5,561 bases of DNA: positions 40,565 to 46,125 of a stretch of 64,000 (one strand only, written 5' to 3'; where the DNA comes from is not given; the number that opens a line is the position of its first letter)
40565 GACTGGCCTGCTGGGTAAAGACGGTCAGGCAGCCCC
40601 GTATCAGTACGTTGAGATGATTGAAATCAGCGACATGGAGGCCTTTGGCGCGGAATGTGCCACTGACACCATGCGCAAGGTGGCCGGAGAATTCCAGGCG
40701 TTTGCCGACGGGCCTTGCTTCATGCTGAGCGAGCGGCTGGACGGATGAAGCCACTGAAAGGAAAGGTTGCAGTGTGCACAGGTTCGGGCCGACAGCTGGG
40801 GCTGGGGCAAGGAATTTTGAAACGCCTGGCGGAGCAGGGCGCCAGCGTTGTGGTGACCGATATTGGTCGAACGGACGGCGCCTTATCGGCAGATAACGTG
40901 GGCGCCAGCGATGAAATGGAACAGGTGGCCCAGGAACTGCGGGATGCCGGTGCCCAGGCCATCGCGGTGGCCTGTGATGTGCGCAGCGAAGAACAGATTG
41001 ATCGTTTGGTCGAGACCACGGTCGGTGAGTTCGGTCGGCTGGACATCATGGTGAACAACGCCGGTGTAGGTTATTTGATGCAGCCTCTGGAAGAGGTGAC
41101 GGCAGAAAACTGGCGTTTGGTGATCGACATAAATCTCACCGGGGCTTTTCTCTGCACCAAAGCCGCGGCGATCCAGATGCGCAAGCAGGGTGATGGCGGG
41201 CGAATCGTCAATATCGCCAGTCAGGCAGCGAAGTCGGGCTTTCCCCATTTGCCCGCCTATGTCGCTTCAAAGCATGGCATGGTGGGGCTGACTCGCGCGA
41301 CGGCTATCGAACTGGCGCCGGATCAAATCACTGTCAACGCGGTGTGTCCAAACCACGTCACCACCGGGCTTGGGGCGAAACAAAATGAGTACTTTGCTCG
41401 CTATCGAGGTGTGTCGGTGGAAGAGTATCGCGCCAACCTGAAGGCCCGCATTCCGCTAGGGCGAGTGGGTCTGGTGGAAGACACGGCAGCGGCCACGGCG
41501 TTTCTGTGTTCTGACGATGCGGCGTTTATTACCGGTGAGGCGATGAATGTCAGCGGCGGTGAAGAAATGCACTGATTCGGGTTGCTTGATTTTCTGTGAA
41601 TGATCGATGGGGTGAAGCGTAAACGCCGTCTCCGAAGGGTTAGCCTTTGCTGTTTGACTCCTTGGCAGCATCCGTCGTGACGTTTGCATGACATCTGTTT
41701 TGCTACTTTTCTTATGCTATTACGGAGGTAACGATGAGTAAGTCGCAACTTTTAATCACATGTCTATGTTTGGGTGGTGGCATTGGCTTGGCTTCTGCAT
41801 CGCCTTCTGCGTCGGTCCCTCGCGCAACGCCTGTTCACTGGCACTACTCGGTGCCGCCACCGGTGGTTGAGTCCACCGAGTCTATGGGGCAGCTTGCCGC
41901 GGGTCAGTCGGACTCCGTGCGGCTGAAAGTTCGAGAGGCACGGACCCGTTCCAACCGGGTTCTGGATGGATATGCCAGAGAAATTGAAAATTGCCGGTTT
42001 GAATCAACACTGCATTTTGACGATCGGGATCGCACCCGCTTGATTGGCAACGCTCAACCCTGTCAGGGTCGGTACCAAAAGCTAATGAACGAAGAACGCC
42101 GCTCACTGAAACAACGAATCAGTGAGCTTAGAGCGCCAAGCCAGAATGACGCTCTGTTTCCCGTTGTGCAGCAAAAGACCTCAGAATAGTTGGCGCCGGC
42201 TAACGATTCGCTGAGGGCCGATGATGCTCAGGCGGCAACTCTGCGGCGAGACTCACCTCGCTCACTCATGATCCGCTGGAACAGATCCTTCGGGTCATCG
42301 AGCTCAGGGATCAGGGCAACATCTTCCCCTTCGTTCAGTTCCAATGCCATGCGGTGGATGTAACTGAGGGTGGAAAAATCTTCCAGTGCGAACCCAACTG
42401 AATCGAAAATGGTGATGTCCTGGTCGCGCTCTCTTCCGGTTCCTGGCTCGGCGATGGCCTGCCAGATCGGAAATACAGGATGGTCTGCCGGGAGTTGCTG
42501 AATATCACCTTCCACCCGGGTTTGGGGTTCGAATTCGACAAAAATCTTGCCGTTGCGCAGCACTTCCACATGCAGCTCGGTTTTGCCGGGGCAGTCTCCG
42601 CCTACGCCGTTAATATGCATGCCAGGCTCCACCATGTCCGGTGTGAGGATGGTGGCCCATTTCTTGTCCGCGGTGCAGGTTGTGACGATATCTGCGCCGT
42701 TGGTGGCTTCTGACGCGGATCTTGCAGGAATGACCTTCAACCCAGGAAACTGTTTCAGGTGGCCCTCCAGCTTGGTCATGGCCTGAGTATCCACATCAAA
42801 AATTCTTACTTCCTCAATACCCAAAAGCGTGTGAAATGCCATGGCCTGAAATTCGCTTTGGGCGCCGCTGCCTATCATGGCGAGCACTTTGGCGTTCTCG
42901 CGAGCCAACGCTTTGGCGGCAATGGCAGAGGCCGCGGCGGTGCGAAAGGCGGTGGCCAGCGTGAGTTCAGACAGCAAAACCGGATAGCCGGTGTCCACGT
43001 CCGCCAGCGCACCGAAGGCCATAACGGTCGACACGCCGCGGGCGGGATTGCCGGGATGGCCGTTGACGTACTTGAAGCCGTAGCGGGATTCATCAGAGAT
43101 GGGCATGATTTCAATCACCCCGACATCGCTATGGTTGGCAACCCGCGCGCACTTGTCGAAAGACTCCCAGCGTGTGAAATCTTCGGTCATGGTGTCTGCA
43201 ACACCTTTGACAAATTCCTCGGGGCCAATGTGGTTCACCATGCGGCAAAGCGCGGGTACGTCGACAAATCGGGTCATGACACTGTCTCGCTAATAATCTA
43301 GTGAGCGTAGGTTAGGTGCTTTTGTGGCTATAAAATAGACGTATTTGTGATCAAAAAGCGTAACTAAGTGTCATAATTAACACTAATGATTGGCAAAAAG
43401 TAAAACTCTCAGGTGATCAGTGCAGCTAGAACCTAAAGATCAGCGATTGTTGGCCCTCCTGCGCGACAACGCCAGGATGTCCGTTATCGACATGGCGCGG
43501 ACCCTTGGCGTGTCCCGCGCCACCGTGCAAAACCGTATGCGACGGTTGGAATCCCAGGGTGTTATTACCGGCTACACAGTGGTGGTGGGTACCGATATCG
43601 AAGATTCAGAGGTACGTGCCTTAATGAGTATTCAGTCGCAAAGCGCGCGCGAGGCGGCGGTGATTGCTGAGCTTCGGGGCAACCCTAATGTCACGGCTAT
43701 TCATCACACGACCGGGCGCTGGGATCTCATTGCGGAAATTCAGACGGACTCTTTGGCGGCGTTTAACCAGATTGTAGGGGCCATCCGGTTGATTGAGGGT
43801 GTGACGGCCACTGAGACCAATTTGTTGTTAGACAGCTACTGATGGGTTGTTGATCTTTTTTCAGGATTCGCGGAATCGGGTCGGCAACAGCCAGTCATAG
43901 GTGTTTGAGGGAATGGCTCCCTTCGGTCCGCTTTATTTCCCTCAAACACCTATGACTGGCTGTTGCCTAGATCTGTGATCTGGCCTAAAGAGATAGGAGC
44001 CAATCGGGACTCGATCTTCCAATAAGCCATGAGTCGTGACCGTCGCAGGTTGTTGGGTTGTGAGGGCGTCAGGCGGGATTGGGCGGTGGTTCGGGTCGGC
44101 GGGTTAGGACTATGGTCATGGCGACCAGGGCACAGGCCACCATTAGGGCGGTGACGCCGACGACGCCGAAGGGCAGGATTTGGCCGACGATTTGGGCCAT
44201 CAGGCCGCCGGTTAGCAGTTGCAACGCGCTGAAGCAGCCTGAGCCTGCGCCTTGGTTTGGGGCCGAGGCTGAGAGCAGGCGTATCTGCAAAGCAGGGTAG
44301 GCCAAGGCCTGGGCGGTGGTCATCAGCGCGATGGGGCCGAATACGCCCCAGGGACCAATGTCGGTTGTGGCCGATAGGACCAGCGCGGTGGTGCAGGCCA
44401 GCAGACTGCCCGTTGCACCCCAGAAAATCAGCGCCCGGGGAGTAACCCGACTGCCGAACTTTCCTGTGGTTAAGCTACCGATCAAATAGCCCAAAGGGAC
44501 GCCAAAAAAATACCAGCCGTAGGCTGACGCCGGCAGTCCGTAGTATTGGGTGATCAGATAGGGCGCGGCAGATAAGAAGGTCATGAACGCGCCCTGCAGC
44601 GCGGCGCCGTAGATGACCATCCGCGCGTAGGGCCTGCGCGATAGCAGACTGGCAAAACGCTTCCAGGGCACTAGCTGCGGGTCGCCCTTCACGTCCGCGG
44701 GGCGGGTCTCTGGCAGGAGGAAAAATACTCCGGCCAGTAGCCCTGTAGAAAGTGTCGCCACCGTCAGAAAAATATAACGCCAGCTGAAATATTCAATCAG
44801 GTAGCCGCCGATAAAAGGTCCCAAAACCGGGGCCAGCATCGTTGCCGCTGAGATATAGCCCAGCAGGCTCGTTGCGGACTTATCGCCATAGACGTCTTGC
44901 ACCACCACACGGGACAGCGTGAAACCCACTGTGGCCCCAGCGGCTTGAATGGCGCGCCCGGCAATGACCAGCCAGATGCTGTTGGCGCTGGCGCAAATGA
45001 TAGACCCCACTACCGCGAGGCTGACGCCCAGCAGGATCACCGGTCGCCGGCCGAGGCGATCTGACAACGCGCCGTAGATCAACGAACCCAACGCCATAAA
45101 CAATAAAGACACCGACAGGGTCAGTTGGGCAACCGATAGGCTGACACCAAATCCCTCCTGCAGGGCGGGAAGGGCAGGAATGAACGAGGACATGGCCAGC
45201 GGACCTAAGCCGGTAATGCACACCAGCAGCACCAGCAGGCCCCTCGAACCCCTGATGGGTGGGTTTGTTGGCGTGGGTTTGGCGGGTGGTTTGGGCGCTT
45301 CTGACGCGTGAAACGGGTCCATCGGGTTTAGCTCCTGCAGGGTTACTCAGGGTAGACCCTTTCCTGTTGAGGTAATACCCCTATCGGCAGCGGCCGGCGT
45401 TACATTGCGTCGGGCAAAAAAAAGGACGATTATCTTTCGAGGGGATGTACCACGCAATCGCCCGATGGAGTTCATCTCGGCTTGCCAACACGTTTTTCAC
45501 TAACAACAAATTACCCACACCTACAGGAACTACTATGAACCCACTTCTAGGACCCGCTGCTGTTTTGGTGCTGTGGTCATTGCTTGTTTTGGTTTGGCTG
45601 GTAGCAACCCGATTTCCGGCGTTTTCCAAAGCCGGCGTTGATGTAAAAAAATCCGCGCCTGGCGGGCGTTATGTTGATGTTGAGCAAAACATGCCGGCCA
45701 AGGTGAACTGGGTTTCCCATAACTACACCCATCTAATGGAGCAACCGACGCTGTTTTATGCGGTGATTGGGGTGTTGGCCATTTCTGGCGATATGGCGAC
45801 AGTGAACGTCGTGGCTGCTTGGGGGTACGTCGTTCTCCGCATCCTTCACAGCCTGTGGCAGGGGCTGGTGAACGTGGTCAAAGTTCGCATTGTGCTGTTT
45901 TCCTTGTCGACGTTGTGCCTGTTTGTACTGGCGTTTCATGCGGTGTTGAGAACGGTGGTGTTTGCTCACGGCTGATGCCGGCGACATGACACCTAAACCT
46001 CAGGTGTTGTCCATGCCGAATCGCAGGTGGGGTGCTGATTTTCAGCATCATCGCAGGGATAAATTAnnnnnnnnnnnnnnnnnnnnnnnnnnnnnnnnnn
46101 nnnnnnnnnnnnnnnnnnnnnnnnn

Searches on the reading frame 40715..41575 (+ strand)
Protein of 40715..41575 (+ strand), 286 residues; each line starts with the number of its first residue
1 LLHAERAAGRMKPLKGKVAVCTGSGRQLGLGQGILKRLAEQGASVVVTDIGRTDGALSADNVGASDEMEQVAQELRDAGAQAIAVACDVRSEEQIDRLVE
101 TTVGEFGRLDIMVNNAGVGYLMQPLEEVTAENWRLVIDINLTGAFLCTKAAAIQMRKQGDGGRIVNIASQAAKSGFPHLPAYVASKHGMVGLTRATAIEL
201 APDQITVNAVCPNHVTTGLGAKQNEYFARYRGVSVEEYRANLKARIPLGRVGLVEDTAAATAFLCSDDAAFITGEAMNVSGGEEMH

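Call 62: search_protein_families(library=pfam, proteins=[window:40715-41575:+], max_evalue=0.0001)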
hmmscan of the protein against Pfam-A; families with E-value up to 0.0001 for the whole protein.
window:40715-41575:+ (286 aa): 4 families
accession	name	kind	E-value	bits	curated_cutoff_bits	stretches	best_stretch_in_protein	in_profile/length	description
PF13561.12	adh_short_C2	-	4.1e-60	203.7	27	1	27-282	5-234/236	Enoyl-(Acyl carrier protein) reductase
PF00106.31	adh_short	-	1.3e-52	178.6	26.6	1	17-224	1-191/195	short chain dehydrogenase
PF08659.16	KR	-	3.2e-10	40.6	22.6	1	29-184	11-151/180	KR domain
PF23441.1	SDR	-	9e-08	32.2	27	1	74-282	55-254/258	SDR-like rossmann domain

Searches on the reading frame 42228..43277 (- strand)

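Call 62: search_protein_families(library=pfam, proteins=[window:42228-43277:-], max_evalue=0.0001)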
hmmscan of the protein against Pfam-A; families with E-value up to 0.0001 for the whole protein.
window:42228-43277:- (349 aa): 1 family
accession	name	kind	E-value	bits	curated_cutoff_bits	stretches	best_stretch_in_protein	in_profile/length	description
PF02423.21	OCD_Mu_crystall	-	5.7e-104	347.9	24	1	13-312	7-311/314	Ornithine cyclodeaminase/mu-crystallin family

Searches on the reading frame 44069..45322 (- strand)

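Call 62: search_protein_families(library=pfam, proteins=[window:44069-45322:-], max_evalue=0.0001)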
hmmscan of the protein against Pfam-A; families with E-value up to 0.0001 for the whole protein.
window:44069-45322:- (417 aa): 3 families
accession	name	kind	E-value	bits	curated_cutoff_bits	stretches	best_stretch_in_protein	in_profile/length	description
PF07690.21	MFS_1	-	3.5e-48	164.7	33.4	2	35-346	3-316/347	Major Facilitator Superfamily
PF00083.30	Sugar_tr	-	1.7e-10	40.8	22.3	1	66-206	49-194/452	Sugar (and other) transporter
PF06609.19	TRI12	-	1.6e-08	33.9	23.2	1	50-193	66-207/599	Fungal trichothecene efflux pump (TRI12)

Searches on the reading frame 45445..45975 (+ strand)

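Call 62: search_protein_families(library=pfam, proteins=[window:45445-45975:+], max_evalue=0.0001)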
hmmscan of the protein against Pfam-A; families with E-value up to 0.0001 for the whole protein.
window:45445-45975:+ (176 aa): 1 family
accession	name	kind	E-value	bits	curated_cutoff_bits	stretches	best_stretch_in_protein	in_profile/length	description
PF01124.23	MAPEG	-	9.7e-21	74.7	23.4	1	35-167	2-128/129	MAPEG family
